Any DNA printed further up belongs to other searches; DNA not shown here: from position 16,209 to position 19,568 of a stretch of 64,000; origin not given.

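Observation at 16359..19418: Single-polypeptide fusion of GH77 amylomaltase (MalQ) and GT35 maltodextrin phosphorylase (MalP)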

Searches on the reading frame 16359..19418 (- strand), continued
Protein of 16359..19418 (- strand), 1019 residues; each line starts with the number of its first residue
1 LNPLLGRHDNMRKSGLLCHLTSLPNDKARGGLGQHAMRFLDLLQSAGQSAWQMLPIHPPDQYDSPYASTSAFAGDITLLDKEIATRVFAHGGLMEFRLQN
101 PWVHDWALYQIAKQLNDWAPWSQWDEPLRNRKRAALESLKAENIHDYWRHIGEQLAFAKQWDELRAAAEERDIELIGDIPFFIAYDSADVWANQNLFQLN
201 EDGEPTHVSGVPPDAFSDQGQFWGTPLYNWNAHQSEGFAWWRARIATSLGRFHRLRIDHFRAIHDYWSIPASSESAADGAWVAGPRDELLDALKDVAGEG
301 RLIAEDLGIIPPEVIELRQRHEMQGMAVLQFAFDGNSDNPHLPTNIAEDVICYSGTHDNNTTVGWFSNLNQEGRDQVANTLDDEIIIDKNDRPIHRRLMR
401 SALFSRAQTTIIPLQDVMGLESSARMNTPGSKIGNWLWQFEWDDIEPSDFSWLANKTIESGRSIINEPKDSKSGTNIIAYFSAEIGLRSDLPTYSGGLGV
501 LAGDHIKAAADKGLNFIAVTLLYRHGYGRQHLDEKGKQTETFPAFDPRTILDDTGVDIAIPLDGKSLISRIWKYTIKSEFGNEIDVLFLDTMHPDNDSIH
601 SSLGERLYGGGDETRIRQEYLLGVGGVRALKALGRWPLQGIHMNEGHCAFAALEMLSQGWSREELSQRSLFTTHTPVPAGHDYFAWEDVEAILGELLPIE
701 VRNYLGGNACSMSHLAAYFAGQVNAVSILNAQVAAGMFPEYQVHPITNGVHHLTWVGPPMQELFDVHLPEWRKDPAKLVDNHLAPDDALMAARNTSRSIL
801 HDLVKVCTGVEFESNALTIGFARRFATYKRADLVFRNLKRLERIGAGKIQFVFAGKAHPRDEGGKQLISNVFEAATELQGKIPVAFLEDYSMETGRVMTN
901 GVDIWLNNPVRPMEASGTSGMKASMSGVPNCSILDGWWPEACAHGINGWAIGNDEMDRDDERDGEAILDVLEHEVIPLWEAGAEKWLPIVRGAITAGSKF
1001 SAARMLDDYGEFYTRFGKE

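Call 65: fold_search(model_id=the predicted structure, library=pdb)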
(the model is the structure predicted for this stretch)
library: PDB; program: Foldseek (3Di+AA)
matches with E <= 10: 1301; with E <= 0.001: 677
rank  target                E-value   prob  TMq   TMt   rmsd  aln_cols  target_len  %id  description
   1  20yr_A                1.1e-44  1.00  0.50  0.59  12.2       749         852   29  R583A mutant of glycogen phosphorylase from Segatella copri (released 2026-02-18)
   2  2x1i                  1.9e-44  1.00  0.43  0.86   3.5       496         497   39  glycoside hydrolase family 77 4-alpha-glucanotransferase from thermus brockianus (released 2010-10-27)
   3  9l6i_A                1.9e-44  1.00  0.50  0.59   6.7       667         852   31  Glycogen phosphorylase from Segatella copri (released 2026-02-18)
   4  1fp8                  8.0e-44  1.00  0.43  0.86   3.5       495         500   39  STRUCTURE OF THE AMYLOMALTASE FROM THERMUS THERMOPHILUS HB8 IN SPACE GROUP P21212 (released 2003-09-02)
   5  1cwy                  2.0e-43  1.00  0.43  0.85   3.5       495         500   39  CRYSTAL STRUCTURE OF AMYLOMALTASE FROM THERMUS AQUATICUS, A GLYCOSYLTRANSFERASE CATALYSING THE PRODUCTION OF LARGE CYCLI (released 2001-02-28)
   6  5jiw_A                5.2e-43  1.00  0.43  0.85   2.5       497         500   38  Crystal structure of Thermus aquaticus amylomaltase (GH77) in complex with a 34-meric cycloamylose (released 2017-01-25)
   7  9u5l                  6.7e-43  1.00  0.43  0.86   3.0       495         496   38  4-alpha-glucanotransferase from Thermus thermophilus STB20 (released 2025-04-23)
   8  2owc_A                8.6e-43  1.00  0.43  0.86   3.5       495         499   39  Structure of a covalent intermediate in Thermus thermophilus amylomaltase (released 2007-04-03)
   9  1tz7_A                1.5e-42  1.00  0.43  0.87   2.9       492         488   36  Aquifex aeolicus amylomaltase (released 2005-08-02)
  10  1tz7_B                1.7e-42  1.00  0.43  0.87   2.9       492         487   36  Aquifex aeolicus amylomaltase (released 2005-08-02)
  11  1x1n                  3.8e-42  1.00  0.43  0.81   2.3       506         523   37  Structure determination and refinement at 1.8 A resolution of Disproportionating Enzyme from Potato (released 2006-04-18)
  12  5csu_A                4.6e-42  1.00  0.43  0.83   2.1       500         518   37  Disproportionating enzyme 1 from Arabidopsis - acarviostatin soak (released 2015-11-04)
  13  5cps_A                6.8e-42  1.00  0.43  0.82   2.3       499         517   37  Disproportionating enzyme 1 from Arabidopsis - maltotriose soak (released 2015-11-04)
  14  5cpt_B                1.8e-41  1.00  0.42  0.82   2.2       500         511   36  Disproportionating enzyme 1 from Arabidopsis - beta cyclodextrin soak (released 2015-11-04)
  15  6lx1_A                1.8e-41  1.00  0.42  0.81   2.5       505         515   36  Potato D-enzyme complexed with Acarbose (released 2020-08-26)
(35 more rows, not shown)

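Call 67: find_homologous_proteins(query=P0108, max_evalue=1e-50)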
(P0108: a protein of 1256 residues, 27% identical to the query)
Query P0108 (1256 aa): 3409 proteins with E <= 1e-50 among 8000 candidates; the best 120 are listed.
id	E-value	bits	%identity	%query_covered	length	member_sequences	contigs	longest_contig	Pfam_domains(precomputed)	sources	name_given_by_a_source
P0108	0.0e+0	2912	100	100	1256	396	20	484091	PF02446.24,PF00343.27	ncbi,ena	-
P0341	0.0e+0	2596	89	100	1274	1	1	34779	PF02446.24,PF00343.27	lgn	-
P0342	0.0e+0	2595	89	100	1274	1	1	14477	PF02446.24,PF00343.27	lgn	-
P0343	0.0e+0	2594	89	100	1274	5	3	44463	PF02446.24,PF00343.27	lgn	-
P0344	0.0e+0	2594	89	100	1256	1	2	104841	PF02446.24,PF00343.27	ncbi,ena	-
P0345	0.0e+0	2593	89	100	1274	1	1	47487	PF02446.24,PF00343.27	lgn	-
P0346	0.0e+0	2593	89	100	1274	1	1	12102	PF02446.24,PF00343.27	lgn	-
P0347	0.0e+0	2535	86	100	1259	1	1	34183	PF02446.24,PF00343.27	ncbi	-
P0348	0.0e+0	2531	86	100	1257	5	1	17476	PF02446.24,PF00343.27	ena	-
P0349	0.0e+0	2525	86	100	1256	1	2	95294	PF02446.24,PF00343.27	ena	-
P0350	0.0e+0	2518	85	100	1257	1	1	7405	PF02446.24,PF00343.27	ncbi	-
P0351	0.0e+0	2489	85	100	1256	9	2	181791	PF02446.24,PF00343.27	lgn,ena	-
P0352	0.0e+0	2478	84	100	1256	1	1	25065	PF02446.24,PF00343.27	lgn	-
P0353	0.0e+0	2477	84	100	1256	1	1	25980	PF02446.24,PF00343.27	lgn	-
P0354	0.0e+0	2469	84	100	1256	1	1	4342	PF02446.24,PF00343.27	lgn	-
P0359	0.0e+0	2431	82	100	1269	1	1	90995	PF02446.24,PF00343.27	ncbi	-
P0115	0.0e+0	2400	82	100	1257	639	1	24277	PF02446.24,PF00343.27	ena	-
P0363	0.0e+0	2382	81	100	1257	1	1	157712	PF02446.24,PF00343.27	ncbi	-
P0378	0.0e+0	2277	78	100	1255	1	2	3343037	PF02446.24,PF00343.27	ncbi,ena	-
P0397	0.0e+0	2197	75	100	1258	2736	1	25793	PF02446.24,PF00343.27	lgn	-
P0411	0.0e+0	2189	74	100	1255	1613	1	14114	PF02446.24,PF00343.27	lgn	-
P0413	0.0e+0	2188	75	100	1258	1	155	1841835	PF02446.24,PF00343.27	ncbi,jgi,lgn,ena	jgi:starch phosphorylase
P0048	0.0e+0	2150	73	100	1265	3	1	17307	PF02446.24,PF00343.27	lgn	-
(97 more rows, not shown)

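Call 68: list_cluster_members(proteins=[P0413, P0378, P0397, P0411, P0363, P0359])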
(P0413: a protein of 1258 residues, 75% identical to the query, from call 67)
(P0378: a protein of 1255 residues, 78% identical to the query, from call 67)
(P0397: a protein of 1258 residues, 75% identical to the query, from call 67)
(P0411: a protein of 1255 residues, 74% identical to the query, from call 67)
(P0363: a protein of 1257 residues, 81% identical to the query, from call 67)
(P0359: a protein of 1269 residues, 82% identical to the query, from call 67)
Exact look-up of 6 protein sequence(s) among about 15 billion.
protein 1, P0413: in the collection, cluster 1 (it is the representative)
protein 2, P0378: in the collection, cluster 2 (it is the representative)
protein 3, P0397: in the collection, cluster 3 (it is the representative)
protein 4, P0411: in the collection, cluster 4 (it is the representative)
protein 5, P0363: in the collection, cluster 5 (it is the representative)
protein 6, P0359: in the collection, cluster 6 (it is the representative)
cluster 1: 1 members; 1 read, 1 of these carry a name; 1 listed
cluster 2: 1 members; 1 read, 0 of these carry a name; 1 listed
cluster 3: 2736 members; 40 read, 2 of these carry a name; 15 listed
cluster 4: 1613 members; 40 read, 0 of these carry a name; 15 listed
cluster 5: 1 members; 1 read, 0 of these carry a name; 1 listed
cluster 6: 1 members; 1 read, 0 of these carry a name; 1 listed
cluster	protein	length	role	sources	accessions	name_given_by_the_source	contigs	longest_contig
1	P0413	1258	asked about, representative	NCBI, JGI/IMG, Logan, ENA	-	starch phosphorylase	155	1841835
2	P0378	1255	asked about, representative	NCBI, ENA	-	-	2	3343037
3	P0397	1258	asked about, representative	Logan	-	-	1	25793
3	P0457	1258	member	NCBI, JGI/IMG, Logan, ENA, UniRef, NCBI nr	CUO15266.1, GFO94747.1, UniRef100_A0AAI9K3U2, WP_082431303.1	Maltodextrin phosphorylase [Coprococcus eutactus] | Alpha-1,4 glucan phosphorylase n=3 Tax=Lachnospiraceae TaxID=186803 RepID=A0AAI9K3U2_9FIRM | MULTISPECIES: 4-alpha-glucanotransferase [Coprococcus]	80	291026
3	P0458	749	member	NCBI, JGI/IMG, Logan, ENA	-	starch phosphorylase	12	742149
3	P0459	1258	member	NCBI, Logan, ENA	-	-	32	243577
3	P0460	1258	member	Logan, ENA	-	-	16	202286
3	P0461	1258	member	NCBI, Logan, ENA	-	-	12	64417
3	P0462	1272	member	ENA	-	-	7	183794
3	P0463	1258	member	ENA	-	-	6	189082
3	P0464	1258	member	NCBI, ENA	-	-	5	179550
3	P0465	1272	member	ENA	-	-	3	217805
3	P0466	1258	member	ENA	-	-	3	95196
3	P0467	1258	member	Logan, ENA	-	-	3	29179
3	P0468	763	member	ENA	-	-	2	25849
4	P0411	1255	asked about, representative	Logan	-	-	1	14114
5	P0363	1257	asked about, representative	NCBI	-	-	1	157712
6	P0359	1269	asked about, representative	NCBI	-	-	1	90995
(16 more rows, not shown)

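Call 73: find_encoding_contigs(protein=window:16359-19418:-, flank=3000, max_places=6)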
Protein window:16359-19418:- (1019 aa): no gene with exactly this product is on record in the collection.

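Call 74: find_encoding_contigs(protein=window:16359-19388:-, flank=3000, max_places=6)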
Protein window:16359-19388:- (1009 aa): 1 contig read that carries it; 1 place shown.
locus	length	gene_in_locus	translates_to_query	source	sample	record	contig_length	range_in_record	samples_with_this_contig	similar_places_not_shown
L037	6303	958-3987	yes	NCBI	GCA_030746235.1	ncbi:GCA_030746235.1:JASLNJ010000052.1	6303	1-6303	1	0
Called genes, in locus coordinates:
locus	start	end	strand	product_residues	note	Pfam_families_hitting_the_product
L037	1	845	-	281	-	PF03065:Glyco_hydro_57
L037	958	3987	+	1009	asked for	PF02446:Glyco_hydro_77, PF00343:Phosphorylase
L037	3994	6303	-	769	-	PF00128:Alpha-amylase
